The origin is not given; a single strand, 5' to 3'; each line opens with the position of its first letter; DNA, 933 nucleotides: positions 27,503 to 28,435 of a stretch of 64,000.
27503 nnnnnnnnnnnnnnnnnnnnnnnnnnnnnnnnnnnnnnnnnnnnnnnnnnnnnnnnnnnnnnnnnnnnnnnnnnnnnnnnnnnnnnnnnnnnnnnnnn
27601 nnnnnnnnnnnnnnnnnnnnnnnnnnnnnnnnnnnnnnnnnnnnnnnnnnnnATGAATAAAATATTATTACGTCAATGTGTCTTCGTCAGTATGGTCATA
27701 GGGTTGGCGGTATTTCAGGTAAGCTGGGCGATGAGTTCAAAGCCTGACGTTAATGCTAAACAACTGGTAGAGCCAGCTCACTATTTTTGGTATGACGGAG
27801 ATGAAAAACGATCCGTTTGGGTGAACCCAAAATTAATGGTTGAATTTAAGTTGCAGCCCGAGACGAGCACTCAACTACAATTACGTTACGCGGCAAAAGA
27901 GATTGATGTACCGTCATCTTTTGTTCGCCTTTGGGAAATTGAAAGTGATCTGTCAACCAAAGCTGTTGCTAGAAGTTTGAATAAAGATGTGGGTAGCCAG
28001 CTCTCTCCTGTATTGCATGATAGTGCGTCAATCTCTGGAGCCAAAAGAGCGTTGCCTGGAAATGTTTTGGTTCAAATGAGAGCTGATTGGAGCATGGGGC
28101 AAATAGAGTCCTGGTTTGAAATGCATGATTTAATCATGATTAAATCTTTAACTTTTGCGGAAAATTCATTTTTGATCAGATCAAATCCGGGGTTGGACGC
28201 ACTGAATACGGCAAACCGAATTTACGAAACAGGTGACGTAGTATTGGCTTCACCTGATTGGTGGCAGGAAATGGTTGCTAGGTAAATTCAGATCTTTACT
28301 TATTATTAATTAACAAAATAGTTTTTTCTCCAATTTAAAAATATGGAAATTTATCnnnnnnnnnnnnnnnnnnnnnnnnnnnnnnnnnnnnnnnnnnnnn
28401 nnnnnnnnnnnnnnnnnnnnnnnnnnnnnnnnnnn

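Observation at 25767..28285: Lipoprotein kexin-like S8 protease with a P-domain, followed by a co-transcribed secreted partner (possible dedicated chaperone)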

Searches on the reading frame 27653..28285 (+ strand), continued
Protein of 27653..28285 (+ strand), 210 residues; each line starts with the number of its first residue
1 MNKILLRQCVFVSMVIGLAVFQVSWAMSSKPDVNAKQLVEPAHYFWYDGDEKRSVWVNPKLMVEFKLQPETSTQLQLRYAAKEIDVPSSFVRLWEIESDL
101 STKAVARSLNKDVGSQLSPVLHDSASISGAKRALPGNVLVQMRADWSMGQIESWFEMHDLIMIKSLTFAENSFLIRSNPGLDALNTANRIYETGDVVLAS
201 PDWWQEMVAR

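Call 41: find_encoding_contigs(protein=P0014, flank=5000, max_places=2)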
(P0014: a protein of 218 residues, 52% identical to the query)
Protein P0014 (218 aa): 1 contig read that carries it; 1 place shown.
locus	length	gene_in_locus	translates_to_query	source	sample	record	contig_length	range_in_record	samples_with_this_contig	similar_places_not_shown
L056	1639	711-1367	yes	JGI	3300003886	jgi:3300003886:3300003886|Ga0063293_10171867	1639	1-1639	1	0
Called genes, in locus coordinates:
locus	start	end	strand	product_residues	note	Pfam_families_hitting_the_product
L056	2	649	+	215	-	?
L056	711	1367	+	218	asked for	-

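Call 54: search_protein_representatives(alignment_id=A1)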
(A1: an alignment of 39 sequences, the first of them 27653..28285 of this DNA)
Query: 39 sequences, 211 profile positions. Proteins with E-value up to 0.001 (for the whole library): 1332; up to 1e-10: 951; up to 1e-30: 197. The best 150 are listed.
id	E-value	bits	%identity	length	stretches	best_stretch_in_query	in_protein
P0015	8.4e-77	273.7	-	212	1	6-211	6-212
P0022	3.8e-76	271.6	-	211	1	1-211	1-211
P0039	1.5e-73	263.1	-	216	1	10-211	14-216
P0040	1.5e-71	256.6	-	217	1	5-211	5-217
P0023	3.1e-68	245.7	-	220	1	4-211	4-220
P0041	1.1e-66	240.7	-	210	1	1-211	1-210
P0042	9.1e-66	237.7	-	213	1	8-211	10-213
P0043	2.0e-65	236.6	-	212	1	10-211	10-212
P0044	2.9e-65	236.1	-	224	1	10-211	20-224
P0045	9.7e-64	231.1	-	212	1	14-211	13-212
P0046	3.0e-62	226.2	-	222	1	20-211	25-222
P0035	3.5e-62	226.0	-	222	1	10-211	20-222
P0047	8.1e-61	221.5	-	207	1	15-208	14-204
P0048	4.9e-60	219.0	-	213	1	9-211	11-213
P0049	5.9e-60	218.7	-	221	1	15-210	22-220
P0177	6.2e-36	140.2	-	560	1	5-211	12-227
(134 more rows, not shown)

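Call 56: find_homologous_proteins(query=A1, max_evalue=0.001)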
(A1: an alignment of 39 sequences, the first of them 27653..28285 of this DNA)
Query A1 (39 sequences) (210 aa, profile of the alignment): 219 proteins with E <= 0.001 among 8000 candidates; the best 120 are listed.
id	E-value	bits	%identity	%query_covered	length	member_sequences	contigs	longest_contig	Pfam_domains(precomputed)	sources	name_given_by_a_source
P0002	1.7e-88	314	70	100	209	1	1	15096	-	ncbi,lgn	-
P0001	1.9e-87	310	94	100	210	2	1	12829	-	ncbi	-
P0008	2.7e-87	310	59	98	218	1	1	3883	-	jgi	-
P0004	3.5e-87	309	63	100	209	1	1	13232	-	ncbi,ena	-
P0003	7.6e-87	308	63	100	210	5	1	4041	-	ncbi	-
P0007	1.2e-85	304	62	100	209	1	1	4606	-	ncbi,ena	-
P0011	1.9e-84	300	57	100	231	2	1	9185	-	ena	-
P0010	1.6e-83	297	59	100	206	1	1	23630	-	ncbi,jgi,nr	ncbi:MAG: hypothetical protein GXP14_05895 [Gammaproteobacteria bacterium]|nr:hypothetical protein [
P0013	5.9e-83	296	54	99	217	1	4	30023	-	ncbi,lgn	-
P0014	7.0e-83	295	52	100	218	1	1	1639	-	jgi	-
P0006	9.3e-83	295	60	100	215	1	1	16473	-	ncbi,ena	-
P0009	8.4e-82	292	60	100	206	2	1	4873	-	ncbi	-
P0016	1.0e-80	288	51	98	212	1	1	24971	-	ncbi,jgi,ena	-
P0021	4.2e-78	280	51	96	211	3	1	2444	-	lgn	-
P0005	1.2e-77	278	63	100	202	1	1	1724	-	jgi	-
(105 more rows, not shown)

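Call 57: search_protein_families(library=pfam, proteins=[P0177], max_evalue=0.01)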
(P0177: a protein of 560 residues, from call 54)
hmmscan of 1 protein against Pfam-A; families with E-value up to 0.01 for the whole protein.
P0177 (560 aa): 1 family
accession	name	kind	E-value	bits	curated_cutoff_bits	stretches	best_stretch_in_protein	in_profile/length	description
PF00082.27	Peptidase_S8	-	3.8e-10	40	21.8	1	448-544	1-105/288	Subtilase family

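Call 58: find_encoding_contigs(protein=P0177, flank=4000, max_places=2)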
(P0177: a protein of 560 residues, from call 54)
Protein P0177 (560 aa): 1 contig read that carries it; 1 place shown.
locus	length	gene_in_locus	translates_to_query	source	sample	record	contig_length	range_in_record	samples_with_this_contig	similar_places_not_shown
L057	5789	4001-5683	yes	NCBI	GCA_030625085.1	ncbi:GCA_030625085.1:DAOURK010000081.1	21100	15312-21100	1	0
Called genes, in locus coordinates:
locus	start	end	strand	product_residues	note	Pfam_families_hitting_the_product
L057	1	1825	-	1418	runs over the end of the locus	PF03264:Cytochrom_NNT (faint), PF09699:Paired_CXXCH_1 (faint), PF14522:Cytochrome_C7 (faint), PF14537:Cytochrom_c3_2 (faint), PF22113:Mtrc-MtrF_II-IV_dom (faint)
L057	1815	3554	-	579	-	PF00639:Rotamase, PF13145:Rotamase_2, PF13616:Rotamase_3, PF13145:Rotamase_2, PF13616:Rotamase_3, PF00639:Rotamase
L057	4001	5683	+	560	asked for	PF00082:Peptidase_S8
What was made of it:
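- The fusion is a single case and its ORF is truncated inside the catalytic domain (call 58).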

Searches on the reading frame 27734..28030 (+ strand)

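Call 38: search_protein_families(library=pfam, proteins=[window:27734-28030:+], max_evalue=10)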
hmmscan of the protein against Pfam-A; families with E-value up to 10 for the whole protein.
seq(99 aa): 1 family
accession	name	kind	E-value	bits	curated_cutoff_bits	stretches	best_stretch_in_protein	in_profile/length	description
PF10668.15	Phage_terminase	-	0.029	14.5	22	1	38-75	13-50/67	Phage terminase small subunit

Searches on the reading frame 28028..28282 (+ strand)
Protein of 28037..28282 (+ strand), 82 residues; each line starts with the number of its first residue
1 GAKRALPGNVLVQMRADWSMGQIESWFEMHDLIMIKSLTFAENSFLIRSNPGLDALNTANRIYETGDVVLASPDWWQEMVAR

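Call 38: search_protein_families(library=pfam, proteins=[window:28037-28282:+], max_evalue=10)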
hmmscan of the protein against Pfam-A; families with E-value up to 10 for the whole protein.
seq(82 aa): 0 families

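Call 83: predict_structure(alignment_id=A3)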
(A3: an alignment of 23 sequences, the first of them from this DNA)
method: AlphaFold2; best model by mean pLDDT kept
length: 85 residues; sequences in the alignment: 23
mean_pLDDT: 84.6   pTM: 0.71
mean pLDDT of the five models: 84.6, 83.5, 83.5, 82.7, 80.1
residues with pLDDT >= 90: 57; 70-90: 11; 50-70: 9; < 50: 8
segments of 3 or more residues with pLDDT < 50: 82-85
pLDDT, mean of each block of 10 residues (from residue 1): 53 93 96 94 92 90 94 84 48
secondary structure, 60 per line:
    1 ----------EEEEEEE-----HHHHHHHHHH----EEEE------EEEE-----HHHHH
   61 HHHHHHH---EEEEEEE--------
elements in order: E11-17 H23-32 E37-40 E47-50 H56-67 E71-77
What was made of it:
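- The C-domain-only model has pLDDT 84.6 (call 83).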
